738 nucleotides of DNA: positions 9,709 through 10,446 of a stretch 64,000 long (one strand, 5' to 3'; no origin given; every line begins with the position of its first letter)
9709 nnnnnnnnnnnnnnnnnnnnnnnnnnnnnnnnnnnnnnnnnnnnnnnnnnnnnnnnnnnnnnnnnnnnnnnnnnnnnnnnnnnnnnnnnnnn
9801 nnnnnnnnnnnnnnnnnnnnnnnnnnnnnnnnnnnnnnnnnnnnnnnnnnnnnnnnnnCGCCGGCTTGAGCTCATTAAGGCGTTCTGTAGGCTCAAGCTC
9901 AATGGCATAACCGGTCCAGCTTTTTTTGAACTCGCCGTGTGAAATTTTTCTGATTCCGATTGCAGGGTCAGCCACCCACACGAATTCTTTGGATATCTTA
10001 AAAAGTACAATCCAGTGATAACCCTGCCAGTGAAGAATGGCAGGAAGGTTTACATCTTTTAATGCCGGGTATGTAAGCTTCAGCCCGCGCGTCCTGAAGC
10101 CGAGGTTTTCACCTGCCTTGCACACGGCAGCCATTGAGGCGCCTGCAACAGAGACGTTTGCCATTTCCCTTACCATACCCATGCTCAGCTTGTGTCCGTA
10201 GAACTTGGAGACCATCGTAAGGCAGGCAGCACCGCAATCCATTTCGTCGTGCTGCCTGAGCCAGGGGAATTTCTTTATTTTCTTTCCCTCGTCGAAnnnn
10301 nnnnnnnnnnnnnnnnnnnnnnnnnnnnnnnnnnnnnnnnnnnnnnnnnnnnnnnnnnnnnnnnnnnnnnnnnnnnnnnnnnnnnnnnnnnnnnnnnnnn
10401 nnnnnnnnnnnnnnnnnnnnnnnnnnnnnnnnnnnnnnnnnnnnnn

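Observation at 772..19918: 19-kb two-armed locus for double-glycine-leader, glycine-rich proteins, combining a cNMP-domain C39 exporter with sigma-54 control, twin ATP-grasp proteins and cytoplasmic SurA/parvulin-like proteins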

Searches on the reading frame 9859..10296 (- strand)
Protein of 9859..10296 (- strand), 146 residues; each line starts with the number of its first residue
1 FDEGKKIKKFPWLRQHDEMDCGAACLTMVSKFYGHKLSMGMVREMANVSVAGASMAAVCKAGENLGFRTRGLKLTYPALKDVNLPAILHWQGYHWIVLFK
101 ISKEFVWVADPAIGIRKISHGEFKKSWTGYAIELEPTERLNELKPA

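Call 44: search_solved_structures(query=window:9859-10296:-, max_evalue=0.001, show_alignments=2)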
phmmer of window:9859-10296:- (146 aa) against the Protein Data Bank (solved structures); distinct sequences matched with E-value up to 0.001: 12.
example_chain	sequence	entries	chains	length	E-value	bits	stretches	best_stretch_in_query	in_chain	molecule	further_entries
7n87_A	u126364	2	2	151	1.9e-23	86.2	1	8-139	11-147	ABC-type bacteriocin transporter | Peptidase C39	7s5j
4ry2_A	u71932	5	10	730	2.7e-23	85.7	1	8-139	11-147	ABC-type bacteriocin transporter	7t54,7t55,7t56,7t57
4s0f_A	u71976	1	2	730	2.7e-23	85.7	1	8-139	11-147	ABC-type bacteriocin transporter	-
8vp3_A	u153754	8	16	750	2.8e-23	85.6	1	8-139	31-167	ABC-type bacteriocin transporter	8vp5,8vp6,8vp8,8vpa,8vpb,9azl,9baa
6v9z_A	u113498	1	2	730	5e-22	81.5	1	8-139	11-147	ABC-type bacteriocin transporter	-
8vp9_A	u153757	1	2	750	2.5e-20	76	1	8-139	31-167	ABC-type bacteriocin transporter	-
6mpz_A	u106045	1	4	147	5.3e-19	71.7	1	9-139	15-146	Double Glycine Motif Protease domain from AMS/PCAT Transporter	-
3k8u_A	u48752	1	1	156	3.5e-15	59.3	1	12-138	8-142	Putative ABC transporter, ATP-binding protein ComA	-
5xe8_A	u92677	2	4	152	4.5e-15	59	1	13-138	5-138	Putative ABC transporter, ATP-binding protein ComA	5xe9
8hf6_A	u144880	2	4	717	4.6e-15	58.9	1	11-137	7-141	Competence factor transporting ATP-binding protein/permease ComA | Transport/processing ATP-binding protein ComA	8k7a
8hf4_A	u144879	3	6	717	4.6e-15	58.9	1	11-137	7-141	Transport/processing ATP-binding protein ComA | Competence factor transporting ATP-binding protein/permease ComA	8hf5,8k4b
8hf7_A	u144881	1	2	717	4.6e-15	58.9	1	11-137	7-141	Competence factor transporting ATP-binding protein/permease ComA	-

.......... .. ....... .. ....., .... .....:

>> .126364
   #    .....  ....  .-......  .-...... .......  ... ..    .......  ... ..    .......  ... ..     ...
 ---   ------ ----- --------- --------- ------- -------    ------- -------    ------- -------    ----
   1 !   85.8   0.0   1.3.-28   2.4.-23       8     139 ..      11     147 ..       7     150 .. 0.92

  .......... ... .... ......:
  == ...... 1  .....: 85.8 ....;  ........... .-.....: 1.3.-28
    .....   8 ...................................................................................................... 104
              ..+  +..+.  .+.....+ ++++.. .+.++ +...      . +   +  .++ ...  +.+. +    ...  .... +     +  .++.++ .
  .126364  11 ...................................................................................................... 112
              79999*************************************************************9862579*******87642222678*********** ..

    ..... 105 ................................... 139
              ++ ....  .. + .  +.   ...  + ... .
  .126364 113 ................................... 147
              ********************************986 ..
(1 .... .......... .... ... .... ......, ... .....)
